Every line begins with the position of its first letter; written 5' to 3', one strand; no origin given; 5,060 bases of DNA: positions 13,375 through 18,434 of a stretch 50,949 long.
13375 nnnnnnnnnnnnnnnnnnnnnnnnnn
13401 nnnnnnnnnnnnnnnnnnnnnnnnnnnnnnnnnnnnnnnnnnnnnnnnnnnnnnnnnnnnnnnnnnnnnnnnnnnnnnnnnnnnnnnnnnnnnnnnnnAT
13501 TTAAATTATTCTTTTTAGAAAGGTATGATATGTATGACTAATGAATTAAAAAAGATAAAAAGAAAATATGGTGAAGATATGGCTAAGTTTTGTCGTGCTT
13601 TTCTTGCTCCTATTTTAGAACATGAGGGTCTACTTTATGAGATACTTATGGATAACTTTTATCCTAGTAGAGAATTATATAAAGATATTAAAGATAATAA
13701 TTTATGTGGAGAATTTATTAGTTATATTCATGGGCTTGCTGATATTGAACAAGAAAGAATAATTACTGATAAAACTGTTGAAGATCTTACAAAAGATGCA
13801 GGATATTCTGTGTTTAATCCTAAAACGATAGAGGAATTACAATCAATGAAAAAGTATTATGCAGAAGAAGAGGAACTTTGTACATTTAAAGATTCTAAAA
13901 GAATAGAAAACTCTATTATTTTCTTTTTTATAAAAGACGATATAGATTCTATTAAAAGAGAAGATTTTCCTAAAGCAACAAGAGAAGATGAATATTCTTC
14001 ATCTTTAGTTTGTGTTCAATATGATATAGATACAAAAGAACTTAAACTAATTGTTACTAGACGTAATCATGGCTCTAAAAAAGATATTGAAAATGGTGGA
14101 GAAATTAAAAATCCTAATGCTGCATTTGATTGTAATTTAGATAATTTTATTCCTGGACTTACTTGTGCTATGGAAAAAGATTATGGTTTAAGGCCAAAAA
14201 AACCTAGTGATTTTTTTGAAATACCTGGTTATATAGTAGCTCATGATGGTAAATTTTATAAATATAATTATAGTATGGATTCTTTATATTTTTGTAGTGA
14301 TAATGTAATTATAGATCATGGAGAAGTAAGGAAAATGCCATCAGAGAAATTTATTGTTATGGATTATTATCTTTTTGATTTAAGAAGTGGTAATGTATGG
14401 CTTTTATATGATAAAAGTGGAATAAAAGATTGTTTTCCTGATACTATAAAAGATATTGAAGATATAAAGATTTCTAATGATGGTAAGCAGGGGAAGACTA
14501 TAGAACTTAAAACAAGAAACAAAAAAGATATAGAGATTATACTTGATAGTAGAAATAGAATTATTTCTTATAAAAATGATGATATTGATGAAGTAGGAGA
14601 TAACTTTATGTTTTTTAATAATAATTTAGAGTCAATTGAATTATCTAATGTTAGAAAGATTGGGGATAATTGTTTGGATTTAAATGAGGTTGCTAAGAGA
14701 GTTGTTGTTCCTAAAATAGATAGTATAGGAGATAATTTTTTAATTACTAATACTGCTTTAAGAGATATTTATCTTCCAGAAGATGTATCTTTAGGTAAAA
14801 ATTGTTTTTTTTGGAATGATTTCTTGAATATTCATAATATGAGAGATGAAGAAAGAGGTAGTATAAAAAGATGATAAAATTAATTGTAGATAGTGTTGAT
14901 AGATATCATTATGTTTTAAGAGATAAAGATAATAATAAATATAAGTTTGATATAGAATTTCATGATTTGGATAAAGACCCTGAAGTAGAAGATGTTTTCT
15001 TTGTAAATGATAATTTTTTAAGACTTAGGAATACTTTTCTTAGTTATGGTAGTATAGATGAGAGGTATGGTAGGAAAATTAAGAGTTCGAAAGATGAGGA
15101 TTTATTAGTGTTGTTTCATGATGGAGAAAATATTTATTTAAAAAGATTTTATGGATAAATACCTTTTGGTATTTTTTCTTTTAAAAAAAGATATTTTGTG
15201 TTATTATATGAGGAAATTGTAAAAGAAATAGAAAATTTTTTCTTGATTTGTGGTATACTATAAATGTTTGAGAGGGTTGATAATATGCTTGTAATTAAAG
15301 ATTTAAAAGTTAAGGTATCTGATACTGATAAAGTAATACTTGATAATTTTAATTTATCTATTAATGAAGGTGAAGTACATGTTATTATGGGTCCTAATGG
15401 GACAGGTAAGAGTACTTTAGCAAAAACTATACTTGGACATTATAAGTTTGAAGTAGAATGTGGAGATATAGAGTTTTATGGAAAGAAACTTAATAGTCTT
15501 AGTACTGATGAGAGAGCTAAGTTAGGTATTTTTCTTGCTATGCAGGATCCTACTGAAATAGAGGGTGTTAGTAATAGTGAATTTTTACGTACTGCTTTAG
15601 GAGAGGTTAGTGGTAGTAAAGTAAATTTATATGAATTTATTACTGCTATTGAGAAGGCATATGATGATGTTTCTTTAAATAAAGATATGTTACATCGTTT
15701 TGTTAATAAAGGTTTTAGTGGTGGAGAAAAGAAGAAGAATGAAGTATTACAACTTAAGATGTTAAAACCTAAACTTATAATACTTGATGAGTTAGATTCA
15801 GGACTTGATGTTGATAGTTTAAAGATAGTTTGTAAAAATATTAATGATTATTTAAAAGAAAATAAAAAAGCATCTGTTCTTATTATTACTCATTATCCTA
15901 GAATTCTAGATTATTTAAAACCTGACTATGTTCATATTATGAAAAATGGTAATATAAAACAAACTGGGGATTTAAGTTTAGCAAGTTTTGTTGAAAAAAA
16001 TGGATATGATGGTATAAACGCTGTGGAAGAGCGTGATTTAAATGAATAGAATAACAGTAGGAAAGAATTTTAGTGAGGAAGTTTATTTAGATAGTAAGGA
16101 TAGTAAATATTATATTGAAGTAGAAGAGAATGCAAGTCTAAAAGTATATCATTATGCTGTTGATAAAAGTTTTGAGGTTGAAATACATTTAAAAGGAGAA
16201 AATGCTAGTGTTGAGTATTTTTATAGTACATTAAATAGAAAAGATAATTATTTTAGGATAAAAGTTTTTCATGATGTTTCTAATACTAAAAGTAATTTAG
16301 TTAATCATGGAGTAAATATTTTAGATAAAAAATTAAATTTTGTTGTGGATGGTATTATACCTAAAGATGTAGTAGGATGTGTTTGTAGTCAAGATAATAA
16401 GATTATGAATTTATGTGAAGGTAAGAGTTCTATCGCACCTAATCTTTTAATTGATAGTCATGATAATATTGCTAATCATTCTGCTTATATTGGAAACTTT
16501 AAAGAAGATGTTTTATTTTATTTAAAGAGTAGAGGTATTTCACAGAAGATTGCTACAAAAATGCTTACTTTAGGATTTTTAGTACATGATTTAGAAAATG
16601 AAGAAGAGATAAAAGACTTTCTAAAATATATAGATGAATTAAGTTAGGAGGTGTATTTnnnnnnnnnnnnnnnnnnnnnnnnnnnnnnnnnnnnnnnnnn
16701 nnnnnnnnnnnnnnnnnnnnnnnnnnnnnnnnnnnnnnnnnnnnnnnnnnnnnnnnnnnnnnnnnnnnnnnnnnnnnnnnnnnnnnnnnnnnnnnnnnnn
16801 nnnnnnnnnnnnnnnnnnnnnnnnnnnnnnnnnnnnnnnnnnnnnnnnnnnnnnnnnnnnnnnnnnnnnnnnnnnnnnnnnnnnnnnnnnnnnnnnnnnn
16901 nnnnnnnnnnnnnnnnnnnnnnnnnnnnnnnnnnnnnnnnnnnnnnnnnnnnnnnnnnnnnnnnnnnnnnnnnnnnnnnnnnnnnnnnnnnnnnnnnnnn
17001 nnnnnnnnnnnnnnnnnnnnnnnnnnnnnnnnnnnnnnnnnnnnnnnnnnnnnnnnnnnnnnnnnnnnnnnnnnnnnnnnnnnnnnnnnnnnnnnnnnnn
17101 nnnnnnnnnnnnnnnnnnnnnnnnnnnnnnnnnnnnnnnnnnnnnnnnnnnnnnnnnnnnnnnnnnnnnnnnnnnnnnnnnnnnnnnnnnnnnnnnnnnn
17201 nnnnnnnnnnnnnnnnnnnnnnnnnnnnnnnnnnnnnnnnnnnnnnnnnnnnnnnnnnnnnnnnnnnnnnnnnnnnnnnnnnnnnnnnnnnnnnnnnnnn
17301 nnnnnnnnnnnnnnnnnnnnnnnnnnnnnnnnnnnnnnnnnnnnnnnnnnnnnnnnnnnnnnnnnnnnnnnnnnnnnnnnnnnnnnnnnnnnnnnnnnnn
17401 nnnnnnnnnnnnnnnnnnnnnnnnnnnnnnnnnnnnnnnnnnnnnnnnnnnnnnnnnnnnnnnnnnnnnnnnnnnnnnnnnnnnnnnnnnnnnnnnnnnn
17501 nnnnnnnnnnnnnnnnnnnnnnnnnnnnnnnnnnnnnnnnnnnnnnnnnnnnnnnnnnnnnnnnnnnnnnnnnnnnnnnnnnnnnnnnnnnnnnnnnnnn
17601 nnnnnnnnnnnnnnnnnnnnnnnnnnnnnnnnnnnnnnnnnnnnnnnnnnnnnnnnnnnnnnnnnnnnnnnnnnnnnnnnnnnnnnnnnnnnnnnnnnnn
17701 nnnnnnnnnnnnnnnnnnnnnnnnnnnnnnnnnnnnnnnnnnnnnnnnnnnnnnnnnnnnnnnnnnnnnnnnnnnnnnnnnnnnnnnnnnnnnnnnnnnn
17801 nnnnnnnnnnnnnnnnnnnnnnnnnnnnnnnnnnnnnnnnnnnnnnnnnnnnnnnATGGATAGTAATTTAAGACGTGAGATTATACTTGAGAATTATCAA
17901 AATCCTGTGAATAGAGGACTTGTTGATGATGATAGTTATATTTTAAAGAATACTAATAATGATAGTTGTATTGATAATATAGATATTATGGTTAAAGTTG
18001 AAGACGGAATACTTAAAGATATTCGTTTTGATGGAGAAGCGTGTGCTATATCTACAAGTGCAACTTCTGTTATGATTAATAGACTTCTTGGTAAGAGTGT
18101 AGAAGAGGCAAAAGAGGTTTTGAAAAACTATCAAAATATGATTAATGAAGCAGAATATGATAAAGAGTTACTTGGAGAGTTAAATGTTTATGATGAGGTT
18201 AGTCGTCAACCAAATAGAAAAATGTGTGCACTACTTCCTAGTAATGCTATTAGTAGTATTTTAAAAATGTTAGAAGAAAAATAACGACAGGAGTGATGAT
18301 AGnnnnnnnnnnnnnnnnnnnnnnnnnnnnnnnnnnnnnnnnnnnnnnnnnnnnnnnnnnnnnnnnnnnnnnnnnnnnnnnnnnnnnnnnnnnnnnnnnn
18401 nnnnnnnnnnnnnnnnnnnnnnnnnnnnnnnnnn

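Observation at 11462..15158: Mirror-ordered duplicated two-gene module: small ~95-aa protein + cytoplasmic LRR protein with an unrecognised N-domain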

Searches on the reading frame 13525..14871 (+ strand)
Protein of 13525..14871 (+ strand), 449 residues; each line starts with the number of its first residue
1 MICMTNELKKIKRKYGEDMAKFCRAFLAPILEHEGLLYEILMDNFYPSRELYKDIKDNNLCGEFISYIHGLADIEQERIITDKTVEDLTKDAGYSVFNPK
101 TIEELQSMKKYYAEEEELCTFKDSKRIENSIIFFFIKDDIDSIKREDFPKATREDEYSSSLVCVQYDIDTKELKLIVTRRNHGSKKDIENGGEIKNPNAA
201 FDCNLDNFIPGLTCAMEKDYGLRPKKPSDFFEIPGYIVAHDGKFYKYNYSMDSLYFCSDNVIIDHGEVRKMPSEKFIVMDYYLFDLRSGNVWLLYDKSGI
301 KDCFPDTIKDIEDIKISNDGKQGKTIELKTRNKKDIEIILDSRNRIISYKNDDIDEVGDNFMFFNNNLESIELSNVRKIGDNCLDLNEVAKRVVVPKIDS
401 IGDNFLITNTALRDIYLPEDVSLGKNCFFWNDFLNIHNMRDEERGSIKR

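Call 5: search_protein_families(library=pfam, proteins=[window:13525-14871:+], max_evalue=1)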
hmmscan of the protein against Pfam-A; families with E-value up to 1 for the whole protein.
window:13525-14871:+ (449 aa): 1 family
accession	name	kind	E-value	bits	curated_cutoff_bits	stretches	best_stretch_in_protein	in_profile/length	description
PF13306.12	LRR_5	-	2.6e-06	27.8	27.7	1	360-431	50-123/127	BspA type Leucine rich repeat region (6 copies)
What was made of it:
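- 13534..14874 (+): L2: a 446-aa paralog of L1 (the mechanical ORF starts at 13525). Same N-domain, followed by four 22-residue LRR units (14593-14856). LRR_5 27.8 bits (call 5).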

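Call 6: search_protein_families(library=ncbifam, proteins=[window:13525-14871:+], max_evalue=1)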
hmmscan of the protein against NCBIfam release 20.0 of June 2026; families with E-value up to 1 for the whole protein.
window:13525-14871:+ (449 aa): 0 families

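Call 7: search_protein_families(library=padloc, proteins=[window:13525-14871:+], max_evalue=1)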
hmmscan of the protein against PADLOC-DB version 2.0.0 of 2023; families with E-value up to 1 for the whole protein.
window:13525-14871:+ (449 aa): 0 families

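Call 8: search_protein_families(library=phrogs, proteins=[window:13525-14871:+], max_evalue=1)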
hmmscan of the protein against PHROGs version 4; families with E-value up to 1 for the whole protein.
window:13525-14871:+ (449 aa): 0 families

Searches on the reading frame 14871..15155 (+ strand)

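Call 5: search_protein_families(library=pfam, proteins=[window:14871-15155:+], max_evalue=1)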
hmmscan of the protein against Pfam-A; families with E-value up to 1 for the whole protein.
window:14871-15155:+ (95 aa): 0 families

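Call 6: search_protein_families(library=ncbifam, proteins=[window:14871-15155:+], max_evalue=1)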
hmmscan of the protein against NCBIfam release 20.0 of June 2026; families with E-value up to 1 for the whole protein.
window:14871-15155:+ (95 aa): 1 family
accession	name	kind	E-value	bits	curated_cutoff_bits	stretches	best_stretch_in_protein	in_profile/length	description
NF033677.1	biofilm_BapA_N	domain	0.029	14.2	35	1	76-94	45-63/64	BapA prefix-like domain-containing protein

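Call 7: search_protein_families(library=padloc, proteins=[window:14871-15155:+], max_evalue=1)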
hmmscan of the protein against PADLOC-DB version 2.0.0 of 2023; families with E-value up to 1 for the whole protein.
window:14871-15155:+ (95 aa): 0 families

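Call 8: search_protein_families(library=phrogs, proteins=[window:14871-15155:+], max_evalue=1)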
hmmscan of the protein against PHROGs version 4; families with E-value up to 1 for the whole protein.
window:14871-15155:+ (95 aa): 0 families

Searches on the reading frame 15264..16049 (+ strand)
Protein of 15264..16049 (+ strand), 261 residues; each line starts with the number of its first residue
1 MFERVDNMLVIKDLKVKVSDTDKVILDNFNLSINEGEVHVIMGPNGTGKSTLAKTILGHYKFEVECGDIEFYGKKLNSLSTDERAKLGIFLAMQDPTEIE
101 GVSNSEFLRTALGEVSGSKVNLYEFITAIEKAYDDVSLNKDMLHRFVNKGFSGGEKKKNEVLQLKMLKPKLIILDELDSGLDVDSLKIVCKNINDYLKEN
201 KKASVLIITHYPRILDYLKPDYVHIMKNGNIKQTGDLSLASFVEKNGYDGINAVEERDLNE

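Call 60: search_protein_families(library=pfam, proteins=[window:15264-16049:+], max_evalue=0.001)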
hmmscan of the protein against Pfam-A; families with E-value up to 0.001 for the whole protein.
window:15264-16049:+ (261 aa): 8 families
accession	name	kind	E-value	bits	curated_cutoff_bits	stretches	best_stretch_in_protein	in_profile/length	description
PF00005.33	ABC_tran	-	3.5e-22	79.9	25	1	26-176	1-134/137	ABC transporter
PF02463.25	SMC_N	-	1e-07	32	40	1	37-216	25-203/220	RecF/RecN/SMC N terminal domain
PF00004.35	AAA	-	6.8e-07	30.2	21.2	0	41-64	3-29/131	ATPase family associated with various cellular activities (AAA)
PF13304.12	AAA_21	-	7.3e-07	30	27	0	164-216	253-304/304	AAA domain, putative AbiEii toxin, Type IV TA system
PF13401.12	AAA_22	-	0.0001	23.1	27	1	38-209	7-122/130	AAA domain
PF00488.27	MutS_V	-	0.00016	22.1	30.2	0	168-216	77-125/188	MutS domain V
PF20720.3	nSTAND3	-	0.00075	19.7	27.2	0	35-63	16-44/155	Novel STAND NTPase 3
PF13166.12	AAA_13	-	0.00089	18.5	36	0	37-56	17-36/713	AAA domain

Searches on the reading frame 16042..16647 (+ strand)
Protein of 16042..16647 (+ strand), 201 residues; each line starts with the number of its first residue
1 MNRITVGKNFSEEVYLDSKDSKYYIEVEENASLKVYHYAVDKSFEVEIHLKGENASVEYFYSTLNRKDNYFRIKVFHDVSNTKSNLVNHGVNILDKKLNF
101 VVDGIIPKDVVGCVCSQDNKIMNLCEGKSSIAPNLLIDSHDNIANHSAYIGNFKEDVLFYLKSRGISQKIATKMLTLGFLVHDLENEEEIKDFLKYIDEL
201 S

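Call 60: search_protein_families(library=pfam, proteins=[window:16042-16647:+], max_evalue=0.001)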
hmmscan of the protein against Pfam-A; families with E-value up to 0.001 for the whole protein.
window:16042-16647:+ (201 aa): 1 family
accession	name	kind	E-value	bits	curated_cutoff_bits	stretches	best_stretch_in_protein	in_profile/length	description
PF01458.23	SUFBD_core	-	1.1e-19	71.3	27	1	24-179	71-232/232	SUF system FeS cluster assembly, SufBD core domain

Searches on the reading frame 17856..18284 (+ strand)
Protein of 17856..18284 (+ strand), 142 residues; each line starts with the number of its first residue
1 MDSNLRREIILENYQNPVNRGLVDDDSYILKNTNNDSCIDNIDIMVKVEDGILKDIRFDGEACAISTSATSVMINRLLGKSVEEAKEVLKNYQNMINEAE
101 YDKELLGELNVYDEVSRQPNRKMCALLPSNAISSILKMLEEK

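Call 60: search_protein_families(library=pfam, proteins=[window:17856-18284:+], max_evalue=0.001)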
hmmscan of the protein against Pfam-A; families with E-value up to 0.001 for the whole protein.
window:17856-18284:+ (142 aa): 1 family
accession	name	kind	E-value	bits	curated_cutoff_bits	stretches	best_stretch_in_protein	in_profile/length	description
PF01592.21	NifU_N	-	3.9e-16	59.8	22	1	8-89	4-87/127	NifU-like N terminal domain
